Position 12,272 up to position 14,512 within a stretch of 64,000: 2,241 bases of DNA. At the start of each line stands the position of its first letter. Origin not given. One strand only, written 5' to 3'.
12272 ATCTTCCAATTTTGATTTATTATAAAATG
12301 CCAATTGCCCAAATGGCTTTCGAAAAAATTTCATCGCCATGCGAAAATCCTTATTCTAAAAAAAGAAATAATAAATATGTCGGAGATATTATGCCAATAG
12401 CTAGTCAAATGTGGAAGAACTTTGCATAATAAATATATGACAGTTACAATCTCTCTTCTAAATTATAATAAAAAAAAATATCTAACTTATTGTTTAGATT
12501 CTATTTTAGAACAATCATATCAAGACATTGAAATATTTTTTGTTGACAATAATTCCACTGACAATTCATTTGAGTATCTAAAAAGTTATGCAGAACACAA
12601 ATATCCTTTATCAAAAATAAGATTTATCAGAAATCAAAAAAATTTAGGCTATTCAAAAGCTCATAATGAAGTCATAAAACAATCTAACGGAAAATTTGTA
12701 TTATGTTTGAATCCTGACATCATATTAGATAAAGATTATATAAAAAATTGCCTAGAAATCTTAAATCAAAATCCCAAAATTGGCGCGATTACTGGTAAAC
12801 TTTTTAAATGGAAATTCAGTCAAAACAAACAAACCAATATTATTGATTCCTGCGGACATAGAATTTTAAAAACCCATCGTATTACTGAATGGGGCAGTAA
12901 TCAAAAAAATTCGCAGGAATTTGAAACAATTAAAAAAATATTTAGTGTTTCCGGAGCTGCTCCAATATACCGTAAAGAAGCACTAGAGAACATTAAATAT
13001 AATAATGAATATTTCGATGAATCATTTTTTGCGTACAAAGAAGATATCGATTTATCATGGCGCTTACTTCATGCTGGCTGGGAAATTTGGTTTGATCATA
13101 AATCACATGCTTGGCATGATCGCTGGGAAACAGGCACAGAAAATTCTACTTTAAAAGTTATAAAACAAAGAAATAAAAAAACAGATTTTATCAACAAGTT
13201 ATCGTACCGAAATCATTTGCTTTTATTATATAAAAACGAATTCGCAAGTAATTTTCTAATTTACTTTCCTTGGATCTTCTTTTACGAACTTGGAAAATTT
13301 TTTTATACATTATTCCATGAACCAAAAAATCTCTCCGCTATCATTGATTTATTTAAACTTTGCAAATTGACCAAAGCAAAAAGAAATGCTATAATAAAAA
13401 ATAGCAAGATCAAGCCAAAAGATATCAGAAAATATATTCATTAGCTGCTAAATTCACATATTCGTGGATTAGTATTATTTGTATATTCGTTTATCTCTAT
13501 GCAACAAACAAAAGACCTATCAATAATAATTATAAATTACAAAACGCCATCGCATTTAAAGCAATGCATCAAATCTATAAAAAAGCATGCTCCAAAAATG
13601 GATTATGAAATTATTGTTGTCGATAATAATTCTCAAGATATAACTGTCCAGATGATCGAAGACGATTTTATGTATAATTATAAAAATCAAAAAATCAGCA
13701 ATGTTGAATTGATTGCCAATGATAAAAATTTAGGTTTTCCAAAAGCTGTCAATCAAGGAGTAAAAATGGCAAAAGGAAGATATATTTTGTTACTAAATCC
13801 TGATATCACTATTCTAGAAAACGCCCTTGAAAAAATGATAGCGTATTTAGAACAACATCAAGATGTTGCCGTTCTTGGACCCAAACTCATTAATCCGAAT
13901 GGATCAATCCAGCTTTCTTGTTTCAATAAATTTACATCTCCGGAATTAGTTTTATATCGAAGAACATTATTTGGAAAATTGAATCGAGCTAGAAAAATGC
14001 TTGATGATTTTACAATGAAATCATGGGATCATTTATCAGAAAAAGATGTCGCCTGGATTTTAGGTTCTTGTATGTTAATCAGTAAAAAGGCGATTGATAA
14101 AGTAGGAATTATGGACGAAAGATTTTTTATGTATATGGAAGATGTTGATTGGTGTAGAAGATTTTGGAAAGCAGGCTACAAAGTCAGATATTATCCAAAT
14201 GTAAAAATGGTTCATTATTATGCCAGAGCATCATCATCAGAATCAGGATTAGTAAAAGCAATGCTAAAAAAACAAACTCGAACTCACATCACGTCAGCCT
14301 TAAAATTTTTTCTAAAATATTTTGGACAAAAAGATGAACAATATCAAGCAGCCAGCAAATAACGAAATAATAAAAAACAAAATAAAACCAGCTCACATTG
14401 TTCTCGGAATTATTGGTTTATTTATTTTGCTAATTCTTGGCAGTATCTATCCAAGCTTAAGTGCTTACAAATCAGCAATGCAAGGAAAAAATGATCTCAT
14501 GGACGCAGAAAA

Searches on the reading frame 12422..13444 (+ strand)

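Call 57: search_protein_families(library=pfam, proteins=[window:12422-13444:+], max_evalue=0.001)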
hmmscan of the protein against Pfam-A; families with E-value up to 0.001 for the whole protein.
window:12422-13444:+ (340 aa): 5 families
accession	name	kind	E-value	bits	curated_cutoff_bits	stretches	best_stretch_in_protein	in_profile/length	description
PF00535.33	Glycos_transf_2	-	1.3e-27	97.2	23.3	1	14-190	6-166/168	Glycosyl transferase family 2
PF13641.12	Glyco_tranf_2_3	-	4.7e-20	73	27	1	14-251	9-225/230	Glycosyltransferase like family 2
PF13632.12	Glyco_trans_2_3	-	1e-05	25.9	27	1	93-267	2-152/198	Glycosyl transferase family group 2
PF10111.15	Glyco_tranf_2_2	-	0.0002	21.4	27.3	1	7-116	1-108/276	Glycosyltransferase like family 2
PF13712.12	Glyco_tranf_2_5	-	0.00087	19.5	27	0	69-234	35-191/210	Glycosyltransferase like family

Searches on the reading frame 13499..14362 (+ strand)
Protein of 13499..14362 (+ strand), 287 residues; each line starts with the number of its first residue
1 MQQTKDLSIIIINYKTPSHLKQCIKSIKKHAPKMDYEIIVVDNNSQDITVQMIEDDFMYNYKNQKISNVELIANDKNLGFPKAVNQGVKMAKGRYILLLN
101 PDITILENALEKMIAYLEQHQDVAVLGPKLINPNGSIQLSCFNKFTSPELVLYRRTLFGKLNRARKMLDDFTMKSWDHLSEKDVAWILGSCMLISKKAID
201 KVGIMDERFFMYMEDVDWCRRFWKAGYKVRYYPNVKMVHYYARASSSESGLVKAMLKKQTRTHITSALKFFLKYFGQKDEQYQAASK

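Call 57: search_protein_families(library=pfam, proteins=[window:13499-14362:+], max_evalue=0.001)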
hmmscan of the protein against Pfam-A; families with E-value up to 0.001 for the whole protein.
window:13499-14362:+ (287 aa): 6 families
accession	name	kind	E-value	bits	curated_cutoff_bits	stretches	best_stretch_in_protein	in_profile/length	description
PF00535.33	Glycos_transf_2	-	3.7e-27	95.8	23.3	1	8-128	1-115/168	Glycosyl transferase family 2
PF13641.12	Glyco_tranf_2_3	-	6e-15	56.3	27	1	7-261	3-226/230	Glycosyltransferase like family 2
PF13632.12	Glyco_trans_2_3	-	4.6e-10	40.1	27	1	167-259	52-136/198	Glycosyl transferase family group 2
PF10111.15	Glyco_tranf_2_2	-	4.1e-06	26.9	27.3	1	19-230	14-207/276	Glycosyltransferase like family 2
PF13712.12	Glyco_tranf_2_5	-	1.4e-05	25.3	27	1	68-230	29-178/210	Glycosyltransferase like family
PF13506.12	Glyco_transf_21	-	8.8e-05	22.5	21.7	0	81-237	17-152/174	Glycosyl transferase family 21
